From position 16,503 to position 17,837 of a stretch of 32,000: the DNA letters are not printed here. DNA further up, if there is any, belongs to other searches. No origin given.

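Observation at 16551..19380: Compositionally foreign two-gene cassette: minimal Ser/Thr kinase translationally coupled to a TPR protein - candidate undescribed kinase-based defence/toxin-like system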

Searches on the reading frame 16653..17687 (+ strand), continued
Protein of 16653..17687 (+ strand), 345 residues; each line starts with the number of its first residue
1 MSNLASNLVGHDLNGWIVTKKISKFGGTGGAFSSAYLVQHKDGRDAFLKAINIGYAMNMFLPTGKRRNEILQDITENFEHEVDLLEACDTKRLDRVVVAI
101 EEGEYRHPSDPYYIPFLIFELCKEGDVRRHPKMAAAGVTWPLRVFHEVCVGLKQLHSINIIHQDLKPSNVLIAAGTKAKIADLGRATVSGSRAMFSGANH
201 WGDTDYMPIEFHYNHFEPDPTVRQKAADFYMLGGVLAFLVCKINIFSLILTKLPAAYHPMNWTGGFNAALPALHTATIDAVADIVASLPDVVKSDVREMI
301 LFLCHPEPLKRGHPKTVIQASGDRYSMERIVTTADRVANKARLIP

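Call 64: get_annotated_region(hit=H3, flank=9000)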
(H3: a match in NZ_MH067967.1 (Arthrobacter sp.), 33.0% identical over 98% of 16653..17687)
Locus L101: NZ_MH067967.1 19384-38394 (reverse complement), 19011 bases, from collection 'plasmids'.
description: Arthrobacter sp. strain ANT_H19B plasmid pA19BH1, complete sequence
organism: Arthrobacter sp. (NCBI taxid 1667)
taxonomy: Bacteria; Actinomycetota; Actinomycetes; Micrococcales; Micrococcaceae; Arthrobacter; Arthrobacter sp.
host: -; source: -; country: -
typing (MOB-suite, as given by PLSDB): mobilizable; relaxase MOBF
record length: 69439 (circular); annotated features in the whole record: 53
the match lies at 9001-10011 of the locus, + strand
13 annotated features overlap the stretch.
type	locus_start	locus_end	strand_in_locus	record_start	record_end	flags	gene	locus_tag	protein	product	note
CDS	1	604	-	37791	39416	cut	-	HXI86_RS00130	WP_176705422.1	MDR family MFS transporter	GO:0055085 - transmembrane transport [Evidence IEA]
CDS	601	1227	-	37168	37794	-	-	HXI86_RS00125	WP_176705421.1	TetR/AcrR family transcriptional regulator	-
CDS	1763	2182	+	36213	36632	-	-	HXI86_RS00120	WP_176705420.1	PIN domain-containing protein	-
CDS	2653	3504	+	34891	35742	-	-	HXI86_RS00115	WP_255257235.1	class III extradiol ring-cleavage dioxygenase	-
CDS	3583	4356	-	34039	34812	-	-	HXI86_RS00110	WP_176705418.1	SDR family oxidoreductase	-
CDS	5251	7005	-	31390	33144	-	-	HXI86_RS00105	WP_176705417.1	IS30 family transposase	-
CDS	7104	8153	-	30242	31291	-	-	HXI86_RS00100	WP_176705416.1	PDDEXK nuclease domain-containing protein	-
CDS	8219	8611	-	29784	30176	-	-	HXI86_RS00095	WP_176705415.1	hypothetical protein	-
CDS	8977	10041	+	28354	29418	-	-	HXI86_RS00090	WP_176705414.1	lipopolysaccharide kinase InaA family protein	-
CDS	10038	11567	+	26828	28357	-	-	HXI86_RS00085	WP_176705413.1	hypothetical protein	-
CDS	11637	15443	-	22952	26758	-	mobF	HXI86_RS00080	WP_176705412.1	MobF family relaxase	-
CDS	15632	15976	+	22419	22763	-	-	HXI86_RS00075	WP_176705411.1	hypothetical protein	-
CDS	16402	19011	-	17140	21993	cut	-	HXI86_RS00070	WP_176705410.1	helicase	-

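Call 65: get_annotated_region(hit=H1, flank=9000)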
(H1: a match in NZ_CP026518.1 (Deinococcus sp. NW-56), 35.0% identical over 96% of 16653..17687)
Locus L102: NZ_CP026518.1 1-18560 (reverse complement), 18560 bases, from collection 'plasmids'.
description: Deinococcus sp. NW-56 plasmid unnamed2, complete sequence
organism: Deinococcus sp. NW-56 (NCBI taxid 2080419)
taxonomy: Bacteria; Deinococcota; Deinococci; Deinococcales; Deinococcaceae; Deinococcus; Deinococcus sp. NW-56
host: -; source: whole organism,water; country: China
typing (MOB-suite, as given by PLSDB): non-mobilizable
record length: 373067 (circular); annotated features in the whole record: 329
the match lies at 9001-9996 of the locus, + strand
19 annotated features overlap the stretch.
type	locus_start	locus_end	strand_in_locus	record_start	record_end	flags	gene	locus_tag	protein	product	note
CDS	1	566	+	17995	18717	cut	-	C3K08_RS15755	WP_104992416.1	MerR family transcriptional regulator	GO:0006355 - regulation of DNA-templated transcription [Evidence IEA]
CDS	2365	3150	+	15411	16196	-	-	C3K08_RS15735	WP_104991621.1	IS630 family transposase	-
CDS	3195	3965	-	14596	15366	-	-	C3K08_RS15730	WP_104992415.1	M23 family metallopeptidase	-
CDS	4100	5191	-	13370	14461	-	-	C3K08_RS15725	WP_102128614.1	transposase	-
CDS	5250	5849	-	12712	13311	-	-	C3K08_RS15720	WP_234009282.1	DUF305 domain-containing protein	-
CDS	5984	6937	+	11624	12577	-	lgt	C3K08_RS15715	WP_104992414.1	prolipoprotein diacylglyceryl transferase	GO:0009249 - protein lipoylation [Evidence IEA]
CDS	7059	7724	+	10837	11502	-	-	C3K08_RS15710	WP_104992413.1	response regulator transcription factor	GO:0000160 - phosphorelay signal transduction system [Evidence IEA]; GO:0006355 - regulation of DNA-templated ...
CDS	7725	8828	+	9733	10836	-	-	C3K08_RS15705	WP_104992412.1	HAMP domain-containing sensor histidine kinase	GO:0007165 - signal transduction [Evidence IEA]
CDS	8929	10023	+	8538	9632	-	-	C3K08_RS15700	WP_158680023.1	protein kinase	GO:0006468 - protein phosphorylation [Evidence IEA]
CDS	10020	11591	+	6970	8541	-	-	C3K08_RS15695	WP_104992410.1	hypothetical protein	-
CDS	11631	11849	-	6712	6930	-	-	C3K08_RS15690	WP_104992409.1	hypothetical protein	-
CDS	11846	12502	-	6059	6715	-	-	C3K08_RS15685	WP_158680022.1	hypothetical protein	-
CDS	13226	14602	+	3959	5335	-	-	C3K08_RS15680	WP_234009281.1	penicillin-binding protein 2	GO:0009252 - peptidoglycan biosynthetic process [Evidence IEA]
CDS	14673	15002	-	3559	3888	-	-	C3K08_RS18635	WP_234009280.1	Pycsar system effector family protein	-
CDS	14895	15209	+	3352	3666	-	-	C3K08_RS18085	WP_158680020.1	hypothetical protein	-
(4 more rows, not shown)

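Call 66: get_annotated_region(hit=H2, flank=9000)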
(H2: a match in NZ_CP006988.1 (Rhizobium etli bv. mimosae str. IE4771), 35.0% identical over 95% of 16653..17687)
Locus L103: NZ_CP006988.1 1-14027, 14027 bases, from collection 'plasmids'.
description: Rhizobium etli bv. mimosae str. IE4771 plasmid pRetIE4771b, complete sequence
organism: Rhizobium etli bv. mimosae str. IE4771 (NCBI taxid 1432050)
taxonomy: Bacteria; Pseudomonadota; Alphaproteobacteria; Hyphomicrobiales; Rhizobiaceae; Rhizobium; Rhizobium etli; Rhizobium etli bv. mimosae str. IE4771
host: -; source: Phaseolus vulgaris,whole organism,nodule; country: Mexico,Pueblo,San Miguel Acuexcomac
typing (MOB-suite, as given by PLSDB): conjugative; replicon rep_cluster_287; relaxase MOBQ; mating-pair formation MPF_T
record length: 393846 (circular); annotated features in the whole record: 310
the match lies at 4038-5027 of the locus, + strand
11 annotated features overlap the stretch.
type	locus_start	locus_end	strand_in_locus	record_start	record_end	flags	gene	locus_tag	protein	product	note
CDS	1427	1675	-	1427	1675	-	-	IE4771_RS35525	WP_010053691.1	hypothetical protein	-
CDS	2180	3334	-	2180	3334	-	-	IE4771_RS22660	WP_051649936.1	site-specific integrase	GO:0015074 - DNA integration [Evidence IEA]; GO:0006310 - DNA recombination [Evidence IEA]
CDS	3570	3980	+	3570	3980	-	-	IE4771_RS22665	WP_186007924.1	MarR family transcriptional regulator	-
CDS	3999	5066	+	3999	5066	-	-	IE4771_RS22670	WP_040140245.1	hypothetical protein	-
CDS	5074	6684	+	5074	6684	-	-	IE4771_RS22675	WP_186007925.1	hypothetical protein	-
CDS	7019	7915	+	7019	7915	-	-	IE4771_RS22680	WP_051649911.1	DNA-binding domain-containing protein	-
CDS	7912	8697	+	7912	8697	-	-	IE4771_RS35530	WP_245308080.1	TniQ family protein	-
CDS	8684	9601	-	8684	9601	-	-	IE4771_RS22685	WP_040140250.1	recombinase family protein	GO:0006310 - DNA recombination [Evidence IEA]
CDS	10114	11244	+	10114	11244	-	-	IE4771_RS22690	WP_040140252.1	RHE_PE00001 family protein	-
CDS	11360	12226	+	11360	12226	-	-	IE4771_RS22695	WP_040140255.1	hypothetical protein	-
CDS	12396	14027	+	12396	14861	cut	-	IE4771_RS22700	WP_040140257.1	NACHT domain-containing protein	-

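Call 67: find_encoding_contigs(protein=P0003, flank=10000, max_places=2)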
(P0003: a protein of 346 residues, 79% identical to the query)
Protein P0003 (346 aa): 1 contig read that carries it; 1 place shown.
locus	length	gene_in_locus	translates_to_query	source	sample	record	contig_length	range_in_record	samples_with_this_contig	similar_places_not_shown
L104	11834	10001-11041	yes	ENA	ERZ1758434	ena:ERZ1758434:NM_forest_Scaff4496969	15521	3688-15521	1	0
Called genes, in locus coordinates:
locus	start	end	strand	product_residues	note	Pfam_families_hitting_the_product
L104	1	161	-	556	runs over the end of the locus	PF00795:CN_hydrolase, PF02540:NAD_synthase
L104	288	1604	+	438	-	PF02321:OEP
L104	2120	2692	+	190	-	PF02545:Maf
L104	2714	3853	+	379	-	-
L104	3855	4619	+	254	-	PF00849:PseudoU_synth_2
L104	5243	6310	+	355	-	PF18152:DAHP_snth_FXD, PF00793:DAHP_synth_1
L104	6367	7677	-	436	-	PF03109:ABC1, PF01636:APH (faint)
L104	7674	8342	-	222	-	PF00440:TetR_N, PF17931:TetR_C_23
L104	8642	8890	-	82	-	PF13370:Fer4_13, PF13459:Fer4_15 (weak)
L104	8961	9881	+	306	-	PF00126:HTH_1, PF03466:LysR_substrate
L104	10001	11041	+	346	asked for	PF00069:Pkinase, PF07714:PK_Tyr_Ser-Thr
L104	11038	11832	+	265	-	?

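Call 68: find_encoding_contigs(protein=P0002, flank=10000, max_places=2)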
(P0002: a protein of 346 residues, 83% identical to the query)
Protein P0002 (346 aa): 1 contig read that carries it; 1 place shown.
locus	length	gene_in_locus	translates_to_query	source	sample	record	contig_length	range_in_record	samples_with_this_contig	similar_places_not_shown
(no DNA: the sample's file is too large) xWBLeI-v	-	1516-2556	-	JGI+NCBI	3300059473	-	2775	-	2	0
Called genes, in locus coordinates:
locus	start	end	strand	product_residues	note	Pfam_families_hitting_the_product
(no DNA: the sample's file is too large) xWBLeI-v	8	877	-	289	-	-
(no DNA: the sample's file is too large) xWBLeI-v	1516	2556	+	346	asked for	PF00069:Pkinase, PF07714:PK_Tyr_Ser-Thr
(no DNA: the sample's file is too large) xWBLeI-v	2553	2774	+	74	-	?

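Call 83: search_protein_families(library=padloc, alignment_id=A3, max_evalue=1e-10)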
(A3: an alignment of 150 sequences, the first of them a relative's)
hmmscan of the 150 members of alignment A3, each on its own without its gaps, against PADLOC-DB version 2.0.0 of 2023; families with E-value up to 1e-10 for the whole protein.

A. member 1, L063:13228-15093:+ (622 aa): 2 families
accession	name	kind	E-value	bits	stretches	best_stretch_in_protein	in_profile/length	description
PDLC02361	PifA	-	4.8e-44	149.1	1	195-526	5-346/720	PifA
PDLC04959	PDC-S20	-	6.7e-11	40.4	0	319-531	156-361/464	-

B. families by the number of members that match (of 150 scanned): 362 families (the first 25 are shown)
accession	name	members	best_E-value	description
PDLC04134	mad2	7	2e-60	mads_2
PDLC03019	MTase_I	6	2.8e-83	Type I methyltransferase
PDLC03035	MTase_I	5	2.3e-245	Type I methyltransferase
PDLC03025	MTase_I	5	9.7e-191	Type I methyltransferase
PDLC03021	MTase_I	5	4.5e-172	Type I methyltransferase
PDLC03026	MTase_I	5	5.7e-74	Type I methyltransferase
PDLC03240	MTase_II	5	2.7e-60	Type II methyltransferase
PDLC03036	MTase_I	5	1.1e-48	Type I methyltransferase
PDLC03031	MTase_I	5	1.6e-47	Type I methyltransferase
PDLC03022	MTase_I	5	3.8e-43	Type I methyltransferase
PDLC03027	MTase_I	5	5.2e-41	Type I methyltransferase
PDLC04137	mad5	5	9.2e-39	mads_5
PDLC03038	MTase_I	5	1.4e-34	Type I methyltransferase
PDLC03029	MTase_I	5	5e-34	Type I methyltransferase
PDLC03100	Specificity_I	5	2.9e-33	Type I specificity subunit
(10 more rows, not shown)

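Call 84: search_protein_families(library=padloc, alignment_id=A4, max_evalue=1e-10)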
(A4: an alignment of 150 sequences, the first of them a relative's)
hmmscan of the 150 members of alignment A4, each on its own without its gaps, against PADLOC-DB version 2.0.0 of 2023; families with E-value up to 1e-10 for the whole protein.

A. member 1, L004:5480-5980:+ (167 aa): 0 families

B. families by the number of members that match (of 150 scanned): 197 families (the first 25 are shown)
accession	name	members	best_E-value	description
PDLC04789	PDC-S01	2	1.4e-35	-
PDLC03598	REase_MTase_IIG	1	0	Type IIG restriction enzyme-methyltransferase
PDLC00444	JetA1|JetA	1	5.8e-209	DUF3375 domain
PDLC02422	PprDinG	1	3.3e-161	-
PDLC03307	MTase_II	1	4.6e-120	Type II methyltransferase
PDLC03829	ZacB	1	3.1e-104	-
PDLC00026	DruM2|DruM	1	4.6e-93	DNA cytosine methylase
PDLC00457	JetA1|JetA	1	4.3e-92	DUF3375 domain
PDLC03599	REase_MTase_IIG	1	1.2e-88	Type IIG restriction enzyme-methyltransferase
PDLC04061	PD-T4-6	1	9.5e-86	-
PDLC04042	PD-T4-6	1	3.8e-84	-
PDLC04053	PD-T4-6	1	1.9e-83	-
PDLC04043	PD-T4-6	1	5e-78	-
PDLC04060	PD-T4-6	1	3.5e-76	-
PDLC03627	REase_MTase_IIG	1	7.5e-75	Type IIG restriction enzyme-methyltransferase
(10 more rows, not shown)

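Call 87: search_solved_structures(query=A1, max_evalue=1e-10)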
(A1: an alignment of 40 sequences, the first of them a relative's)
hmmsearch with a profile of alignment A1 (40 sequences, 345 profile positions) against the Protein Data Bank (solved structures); distinct sequences matched with E-value up to 1e-10: 602 (the best 60 are shown).
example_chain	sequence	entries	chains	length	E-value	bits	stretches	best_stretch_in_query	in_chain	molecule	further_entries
8t7t_A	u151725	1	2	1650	3e-16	62.6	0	109-203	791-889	eIF-2-alpha kinase GCN2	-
6npy_B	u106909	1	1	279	2.3e-15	59.8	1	117-275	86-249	Interferon-induced, double-stranded RNA-activated protein kinase,Serine/threonine-protein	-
5eh0_A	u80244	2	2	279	4.1e-15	58.9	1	113-258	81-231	Dual specificity protein kinase TTK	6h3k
4js8_A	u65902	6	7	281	4.1e-15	58.9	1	113-258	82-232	Dual specificity protein kinase TTK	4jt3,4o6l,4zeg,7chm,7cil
7chn_A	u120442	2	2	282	4.2e-15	58.9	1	113-258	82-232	Dual specificity protein kinase TTK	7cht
7cja_A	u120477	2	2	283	4.2e-15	58.9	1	113-258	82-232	Dual specificity protein kinase TTK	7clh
6n6o_A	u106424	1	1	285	4.3e-15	58.8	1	113-258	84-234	Dual specificity protein kinase TTK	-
5ntt_A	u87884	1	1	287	4.3e-15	58.8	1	113-258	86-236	Dual specificity protein kinase TTK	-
4d2s_A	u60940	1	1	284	4.3e-15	58.8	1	113-258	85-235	DUAL SPECIFICITY PROTEIN KINASE TTK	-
6tn9_A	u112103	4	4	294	4.3e-15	58.8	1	113-258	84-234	Dual specificity protein kinase TTK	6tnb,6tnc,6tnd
2x9e_A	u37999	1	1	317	4.4e-15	58.8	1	113-259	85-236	DUAL SPECIFICITY PROTEIN KINASE TTK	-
3vqu_A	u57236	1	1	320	4.5e-15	58.8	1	113-259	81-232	Dual specificity protein kinase TTK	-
3w1f_A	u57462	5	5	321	4.6e-15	58.8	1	113-259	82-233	Dual specificity protein kinase TTK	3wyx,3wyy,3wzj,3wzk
5ljj_A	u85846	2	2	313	5.1e-15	58.6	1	113-258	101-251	Dual specificity protein kinase TTK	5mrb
6b4w_A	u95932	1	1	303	5.1e-15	58.6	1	113-258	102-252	Dual specificity protein kinase TTK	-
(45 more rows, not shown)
